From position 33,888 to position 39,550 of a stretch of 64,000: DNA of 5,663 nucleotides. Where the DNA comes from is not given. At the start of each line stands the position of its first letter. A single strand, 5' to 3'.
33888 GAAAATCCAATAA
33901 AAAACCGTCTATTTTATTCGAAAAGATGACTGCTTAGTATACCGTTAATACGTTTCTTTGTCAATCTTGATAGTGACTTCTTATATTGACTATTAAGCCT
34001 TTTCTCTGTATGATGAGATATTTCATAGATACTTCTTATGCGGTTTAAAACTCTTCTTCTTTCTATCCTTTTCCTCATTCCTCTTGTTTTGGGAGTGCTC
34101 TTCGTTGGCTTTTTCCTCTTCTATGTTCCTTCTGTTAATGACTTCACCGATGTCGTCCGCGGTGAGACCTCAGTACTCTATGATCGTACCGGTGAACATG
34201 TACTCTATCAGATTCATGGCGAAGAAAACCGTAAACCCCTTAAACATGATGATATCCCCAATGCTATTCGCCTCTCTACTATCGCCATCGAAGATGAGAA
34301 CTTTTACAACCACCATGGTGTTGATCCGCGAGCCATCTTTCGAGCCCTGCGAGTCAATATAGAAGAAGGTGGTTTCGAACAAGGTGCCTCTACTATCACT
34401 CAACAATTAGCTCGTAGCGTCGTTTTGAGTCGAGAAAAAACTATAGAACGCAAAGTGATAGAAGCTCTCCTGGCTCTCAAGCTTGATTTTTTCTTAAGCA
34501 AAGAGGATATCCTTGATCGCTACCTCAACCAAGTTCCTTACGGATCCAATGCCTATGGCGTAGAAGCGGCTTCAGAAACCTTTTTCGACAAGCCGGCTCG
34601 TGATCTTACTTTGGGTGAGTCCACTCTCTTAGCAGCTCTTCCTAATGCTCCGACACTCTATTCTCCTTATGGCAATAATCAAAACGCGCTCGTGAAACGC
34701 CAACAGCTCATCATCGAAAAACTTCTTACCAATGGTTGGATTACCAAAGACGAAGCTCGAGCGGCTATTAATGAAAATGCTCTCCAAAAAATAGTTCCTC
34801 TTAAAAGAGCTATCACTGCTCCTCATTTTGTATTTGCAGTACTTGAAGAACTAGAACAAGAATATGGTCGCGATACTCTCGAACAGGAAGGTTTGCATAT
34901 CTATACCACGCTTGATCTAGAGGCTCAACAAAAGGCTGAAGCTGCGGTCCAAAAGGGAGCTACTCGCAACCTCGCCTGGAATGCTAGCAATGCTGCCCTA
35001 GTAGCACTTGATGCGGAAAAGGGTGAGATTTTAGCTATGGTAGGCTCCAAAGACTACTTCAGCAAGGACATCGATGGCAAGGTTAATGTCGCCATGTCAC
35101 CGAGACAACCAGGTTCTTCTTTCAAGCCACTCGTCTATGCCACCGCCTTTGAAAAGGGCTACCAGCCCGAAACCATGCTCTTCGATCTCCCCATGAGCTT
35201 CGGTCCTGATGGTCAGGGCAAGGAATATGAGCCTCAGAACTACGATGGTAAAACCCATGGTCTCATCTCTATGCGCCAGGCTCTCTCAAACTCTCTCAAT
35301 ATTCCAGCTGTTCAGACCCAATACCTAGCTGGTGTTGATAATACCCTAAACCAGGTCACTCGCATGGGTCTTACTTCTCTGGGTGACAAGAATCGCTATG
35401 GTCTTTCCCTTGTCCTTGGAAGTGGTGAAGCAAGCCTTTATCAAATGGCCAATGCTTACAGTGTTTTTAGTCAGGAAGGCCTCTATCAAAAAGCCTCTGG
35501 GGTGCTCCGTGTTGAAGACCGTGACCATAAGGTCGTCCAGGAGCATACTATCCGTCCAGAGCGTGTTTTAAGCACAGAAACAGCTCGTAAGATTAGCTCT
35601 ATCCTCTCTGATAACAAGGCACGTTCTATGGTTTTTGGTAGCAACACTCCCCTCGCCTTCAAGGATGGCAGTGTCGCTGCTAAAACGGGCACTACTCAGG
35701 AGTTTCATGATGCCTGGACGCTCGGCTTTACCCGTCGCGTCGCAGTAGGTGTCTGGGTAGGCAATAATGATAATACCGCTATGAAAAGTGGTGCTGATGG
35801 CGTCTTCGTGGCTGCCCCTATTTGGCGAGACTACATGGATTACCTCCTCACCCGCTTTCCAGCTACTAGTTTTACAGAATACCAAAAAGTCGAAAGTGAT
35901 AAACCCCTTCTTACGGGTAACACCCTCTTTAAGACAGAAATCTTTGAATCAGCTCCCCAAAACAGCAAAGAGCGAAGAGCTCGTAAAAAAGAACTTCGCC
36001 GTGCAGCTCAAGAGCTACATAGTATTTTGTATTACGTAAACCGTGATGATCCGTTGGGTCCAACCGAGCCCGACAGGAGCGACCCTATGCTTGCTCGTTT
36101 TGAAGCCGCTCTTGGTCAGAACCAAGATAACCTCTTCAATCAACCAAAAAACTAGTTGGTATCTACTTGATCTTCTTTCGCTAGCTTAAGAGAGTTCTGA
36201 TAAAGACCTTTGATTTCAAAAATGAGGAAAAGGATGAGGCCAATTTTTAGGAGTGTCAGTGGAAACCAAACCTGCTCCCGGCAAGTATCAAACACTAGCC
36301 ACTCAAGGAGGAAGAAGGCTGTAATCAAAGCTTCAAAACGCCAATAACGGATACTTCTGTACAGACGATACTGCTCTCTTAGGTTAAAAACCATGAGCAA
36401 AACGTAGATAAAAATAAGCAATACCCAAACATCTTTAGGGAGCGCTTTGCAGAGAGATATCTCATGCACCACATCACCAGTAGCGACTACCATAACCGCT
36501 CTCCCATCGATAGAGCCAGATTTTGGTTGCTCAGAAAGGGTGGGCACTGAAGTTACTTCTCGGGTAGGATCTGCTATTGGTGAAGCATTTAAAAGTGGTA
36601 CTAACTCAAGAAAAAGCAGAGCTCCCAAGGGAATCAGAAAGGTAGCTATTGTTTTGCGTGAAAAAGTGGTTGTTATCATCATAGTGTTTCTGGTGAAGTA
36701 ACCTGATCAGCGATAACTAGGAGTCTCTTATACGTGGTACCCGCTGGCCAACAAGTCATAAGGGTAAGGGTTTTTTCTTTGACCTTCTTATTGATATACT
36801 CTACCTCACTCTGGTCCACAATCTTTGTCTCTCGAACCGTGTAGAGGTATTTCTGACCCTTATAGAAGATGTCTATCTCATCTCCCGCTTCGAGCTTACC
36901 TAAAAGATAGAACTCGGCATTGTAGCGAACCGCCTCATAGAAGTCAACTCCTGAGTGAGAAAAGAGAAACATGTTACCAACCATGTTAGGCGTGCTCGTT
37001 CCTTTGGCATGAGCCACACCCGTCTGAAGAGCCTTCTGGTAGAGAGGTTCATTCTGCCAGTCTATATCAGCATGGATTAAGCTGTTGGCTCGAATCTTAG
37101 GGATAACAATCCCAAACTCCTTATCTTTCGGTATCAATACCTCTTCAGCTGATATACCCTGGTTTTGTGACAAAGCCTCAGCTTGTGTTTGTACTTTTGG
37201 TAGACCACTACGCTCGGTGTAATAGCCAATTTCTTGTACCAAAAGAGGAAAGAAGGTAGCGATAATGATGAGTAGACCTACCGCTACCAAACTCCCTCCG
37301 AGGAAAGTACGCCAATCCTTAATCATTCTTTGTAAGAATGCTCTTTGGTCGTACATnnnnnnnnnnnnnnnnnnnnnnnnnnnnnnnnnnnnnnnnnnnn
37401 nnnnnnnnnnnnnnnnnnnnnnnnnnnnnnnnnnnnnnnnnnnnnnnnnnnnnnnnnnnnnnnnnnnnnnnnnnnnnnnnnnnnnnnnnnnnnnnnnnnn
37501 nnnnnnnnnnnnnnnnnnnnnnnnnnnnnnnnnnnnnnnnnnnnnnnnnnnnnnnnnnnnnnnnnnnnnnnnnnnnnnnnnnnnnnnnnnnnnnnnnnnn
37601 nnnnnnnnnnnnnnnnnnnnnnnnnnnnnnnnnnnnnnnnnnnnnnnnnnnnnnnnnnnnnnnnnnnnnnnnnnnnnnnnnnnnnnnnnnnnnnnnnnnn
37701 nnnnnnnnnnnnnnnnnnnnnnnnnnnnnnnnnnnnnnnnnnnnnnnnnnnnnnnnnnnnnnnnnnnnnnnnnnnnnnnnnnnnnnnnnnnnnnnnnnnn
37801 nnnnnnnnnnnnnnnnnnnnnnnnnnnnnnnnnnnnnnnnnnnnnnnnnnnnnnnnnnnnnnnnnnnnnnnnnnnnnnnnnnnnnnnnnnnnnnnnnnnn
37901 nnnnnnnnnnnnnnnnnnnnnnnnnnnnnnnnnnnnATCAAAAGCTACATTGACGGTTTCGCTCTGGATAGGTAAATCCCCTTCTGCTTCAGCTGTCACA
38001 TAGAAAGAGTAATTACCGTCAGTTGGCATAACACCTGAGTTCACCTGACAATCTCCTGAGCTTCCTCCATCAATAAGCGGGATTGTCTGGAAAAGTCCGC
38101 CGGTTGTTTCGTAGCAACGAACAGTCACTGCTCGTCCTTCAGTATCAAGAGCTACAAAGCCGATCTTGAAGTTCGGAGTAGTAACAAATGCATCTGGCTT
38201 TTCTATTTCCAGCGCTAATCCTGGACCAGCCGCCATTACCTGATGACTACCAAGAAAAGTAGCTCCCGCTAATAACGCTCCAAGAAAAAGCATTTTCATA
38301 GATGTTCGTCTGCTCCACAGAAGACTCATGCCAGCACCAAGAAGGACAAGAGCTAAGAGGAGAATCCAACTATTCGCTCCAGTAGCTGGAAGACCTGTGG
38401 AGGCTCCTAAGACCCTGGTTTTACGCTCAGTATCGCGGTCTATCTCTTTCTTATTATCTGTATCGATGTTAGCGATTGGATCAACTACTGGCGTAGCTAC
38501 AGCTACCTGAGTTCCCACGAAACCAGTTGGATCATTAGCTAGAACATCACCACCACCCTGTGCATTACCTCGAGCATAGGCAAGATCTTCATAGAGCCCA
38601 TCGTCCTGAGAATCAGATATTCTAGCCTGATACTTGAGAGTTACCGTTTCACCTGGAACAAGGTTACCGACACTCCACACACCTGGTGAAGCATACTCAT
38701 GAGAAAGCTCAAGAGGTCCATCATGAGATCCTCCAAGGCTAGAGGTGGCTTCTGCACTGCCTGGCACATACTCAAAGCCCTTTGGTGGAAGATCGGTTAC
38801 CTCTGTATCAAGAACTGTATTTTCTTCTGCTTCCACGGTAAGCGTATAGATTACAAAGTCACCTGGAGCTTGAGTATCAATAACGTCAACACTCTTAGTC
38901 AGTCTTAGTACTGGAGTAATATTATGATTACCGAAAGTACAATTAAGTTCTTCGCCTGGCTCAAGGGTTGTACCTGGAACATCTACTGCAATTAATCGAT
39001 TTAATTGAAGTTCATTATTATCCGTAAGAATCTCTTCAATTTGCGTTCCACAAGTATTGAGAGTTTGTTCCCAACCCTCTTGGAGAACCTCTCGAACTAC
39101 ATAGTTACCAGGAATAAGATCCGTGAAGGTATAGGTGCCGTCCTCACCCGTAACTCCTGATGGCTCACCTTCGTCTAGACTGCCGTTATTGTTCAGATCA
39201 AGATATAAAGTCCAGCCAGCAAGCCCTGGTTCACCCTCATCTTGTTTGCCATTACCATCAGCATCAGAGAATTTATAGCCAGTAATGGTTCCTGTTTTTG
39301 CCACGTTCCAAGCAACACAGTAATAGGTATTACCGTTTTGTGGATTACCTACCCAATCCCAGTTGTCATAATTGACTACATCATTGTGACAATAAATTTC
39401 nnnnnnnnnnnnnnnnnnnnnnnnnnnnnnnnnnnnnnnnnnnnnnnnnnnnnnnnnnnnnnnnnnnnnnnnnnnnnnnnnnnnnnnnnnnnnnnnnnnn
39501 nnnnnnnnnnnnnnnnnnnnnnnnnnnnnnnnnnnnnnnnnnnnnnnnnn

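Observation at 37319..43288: LPATG sorting signal sits in the middle of a 1989-aa ORF and runs without a stop into a second signal peptide: sortase-processed polyprotein or a stop-less gene fusion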

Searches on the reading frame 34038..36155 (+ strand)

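Call 4: search_protein_families(library=pfam, proteins=[window:34038-36155:+], max_evalue=0.01)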
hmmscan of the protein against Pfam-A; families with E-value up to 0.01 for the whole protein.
window:34038-36155:+ (705 aa): 2 families
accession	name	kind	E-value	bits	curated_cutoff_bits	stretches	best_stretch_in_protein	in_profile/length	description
PF00912.28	Transgly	-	1.2e-58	197.9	27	1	54-229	3-177/178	Transglycosylase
PF00905.27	Transpeptidase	-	1.9e-27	96.7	22.1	1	320-600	2-298/299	Penicillin binding protein transpeptidase domain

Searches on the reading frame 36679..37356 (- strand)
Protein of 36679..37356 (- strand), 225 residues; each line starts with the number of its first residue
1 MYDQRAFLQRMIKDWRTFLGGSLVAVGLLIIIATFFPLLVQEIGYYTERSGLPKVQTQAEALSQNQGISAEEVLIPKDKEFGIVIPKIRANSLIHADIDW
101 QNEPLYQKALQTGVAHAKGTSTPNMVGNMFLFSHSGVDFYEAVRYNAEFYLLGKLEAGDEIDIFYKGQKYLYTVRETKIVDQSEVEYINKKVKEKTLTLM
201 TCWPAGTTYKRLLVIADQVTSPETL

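Call 4: search_protein_families(library=pfam, proteins=[window:36679-37356:-], max_evalue=0.01)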
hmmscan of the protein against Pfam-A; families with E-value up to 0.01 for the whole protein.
window:36679-37356:- (225 aa): 1 family
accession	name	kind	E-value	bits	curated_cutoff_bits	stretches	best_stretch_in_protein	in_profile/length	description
PF04203.18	Sortase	-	8.2e-22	77.7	26.6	1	83-218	1-124/125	Sortase domain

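Call 19: search_protein_families(library=ncbifam, proteins=[window:36679-37356:-], max_evalue=0.01)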
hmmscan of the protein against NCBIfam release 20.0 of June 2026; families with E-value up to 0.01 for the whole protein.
window:36679-37356:- (225 aa): 7 families
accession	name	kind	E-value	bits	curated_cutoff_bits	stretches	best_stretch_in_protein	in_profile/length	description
NF033745.1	class_C_sortase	subfamily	4.1e-17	62.6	160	1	67-216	79-218/220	class C sortase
NF058671.1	sortase_SrtD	exception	1.2e-15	57.6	140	1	23-204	5-170/187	class D sortase, LPxTATN-specific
TIGR01076.1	sortase_fam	subfamily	3.5e-14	52.8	39.35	1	108-220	21-129/136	sortase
NF033746.1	class_D_sortase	subfamily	4.3e-14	52.5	165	1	107-219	30-134/135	class D sortase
NF033747.1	class_E_sortase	subfamily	1.8e-10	41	160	1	20-218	5-205/211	class E sortase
TIGR03784.1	marine_sortase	equivalog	7.1e-08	32.3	158.25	1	146-206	100-160/174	class GN sortase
NF033748.1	class_F_sortase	subfamily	0.0016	18.1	166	1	103-202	38-133/155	class F sortase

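Call 43: search_solved_structures(query=window:36679-37356:-, max_evalue=0.001)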
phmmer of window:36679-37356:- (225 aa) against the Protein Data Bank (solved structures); distinct sequences matched with E-value up to 0.001: 13.
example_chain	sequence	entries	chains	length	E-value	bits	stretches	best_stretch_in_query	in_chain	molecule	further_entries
8t28_A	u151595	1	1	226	2.8e-07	33.5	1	109-219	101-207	Class C sortase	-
4d70_A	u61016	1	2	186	6e-07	32.4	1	109-207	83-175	SORTASE FAMILY PROTEIN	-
2xwg_A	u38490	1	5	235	1.6e-06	31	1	107-220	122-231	SORTASE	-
4g1j_A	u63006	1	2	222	3.7e-06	29.8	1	76-218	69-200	Sortase family protein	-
3rbi_A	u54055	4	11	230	4e-06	29.7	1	76-218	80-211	Sortase family protein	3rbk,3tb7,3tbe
4d7w_A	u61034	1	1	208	5.9e-06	29.1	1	106-219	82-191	SORTASE FAMILY PROTEIN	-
5hu4_A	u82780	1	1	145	6e-06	29.1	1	149-217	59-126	Cysteine protease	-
6ixz_A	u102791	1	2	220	5e-05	26.1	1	110-219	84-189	Sortase family protein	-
7d6p_A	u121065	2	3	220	5.4e-05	26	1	110-218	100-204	Sortase family protein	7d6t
3rbj_A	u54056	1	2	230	7.9e-05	25.5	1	77-218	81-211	Sortase family protein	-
4tqx_A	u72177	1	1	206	0.00012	24.9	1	102-212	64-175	Sortase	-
8gr6_A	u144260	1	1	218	0.00018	24.3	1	108-220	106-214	Sortase-like protein, putative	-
2w1k_A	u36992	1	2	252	0.00038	23.2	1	110-219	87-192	PUTATIVE SORTASE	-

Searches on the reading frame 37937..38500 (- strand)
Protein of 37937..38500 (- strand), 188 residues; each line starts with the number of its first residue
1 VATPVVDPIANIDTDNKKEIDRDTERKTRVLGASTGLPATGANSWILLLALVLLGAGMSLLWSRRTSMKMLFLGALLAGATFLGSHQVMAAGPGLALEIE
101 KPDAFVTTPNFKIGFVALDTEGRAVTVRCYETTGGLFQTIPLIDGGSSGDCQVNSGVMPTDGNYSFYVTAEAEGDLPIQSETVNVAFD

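Call 59: predict_structure(alignment_id=A3)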
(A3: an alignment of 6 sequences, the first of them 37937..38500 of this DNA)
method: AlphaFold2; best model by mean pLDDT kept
length: 188 residues; sequences in the alignment: 6
mean_pLDDT: 68.5   pTM: 0.49
mean pLDDT of the five models: 68.5, 68.1, 67.8, 66.1, 62.9
residues with pLDDT >= 90: 36; 70-90: 63; 50-70: 38; < 50: 51
segments of 3 or more residues with pLDDT < 50: 1-42, 84-92
pLDDT, mean of each block of 10 residues (from residue 1): 37 43 41 40 60 70 57 55 46 72 80 87 90 92 81 88 92 87 88
secondary structure, 60 per line:
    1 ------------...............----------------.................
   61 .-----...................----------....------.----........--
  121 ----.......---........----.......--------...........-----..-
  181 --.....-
elements in order: H13-27 H44-61 H67-85 E96-99 E111-118 E125-131 E135-142 E147-153 E162-172 E183-187

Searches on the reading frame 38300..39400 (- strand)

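Call 19: search_protein_families(library=ncbifam, proteins=[window:38300-39400:-], max_evalue=0.01)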
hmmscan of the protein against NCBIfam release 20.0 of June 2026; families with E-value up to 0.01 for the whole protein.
window:38300-39400:- (367 aa): 4 families
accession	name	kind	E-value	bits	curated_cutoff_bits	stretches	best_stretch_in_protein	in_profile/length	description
NF033902.0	iso_D2_wall_anc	subfamily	3.5e-07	29.4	95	1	291-365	465-538/540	SpaH/EbpB family LPXTG-anchored major pilin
TIGR01451.2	B_ant_repeat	repeat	7e-07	29.2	24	1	169-217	1-49/53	DUF11 type repeat protein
NF012181.0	MSCRAMM_SdrD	exception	1e-06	26.5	2500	1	40-137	685-775/1379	MSCRAMM family adhesin SdrD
NF000535.3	MSCRAMM_SdrC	exception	0.00022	19.4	1700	1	36-120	496-576/963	MSCRAMM family adhesin SdrC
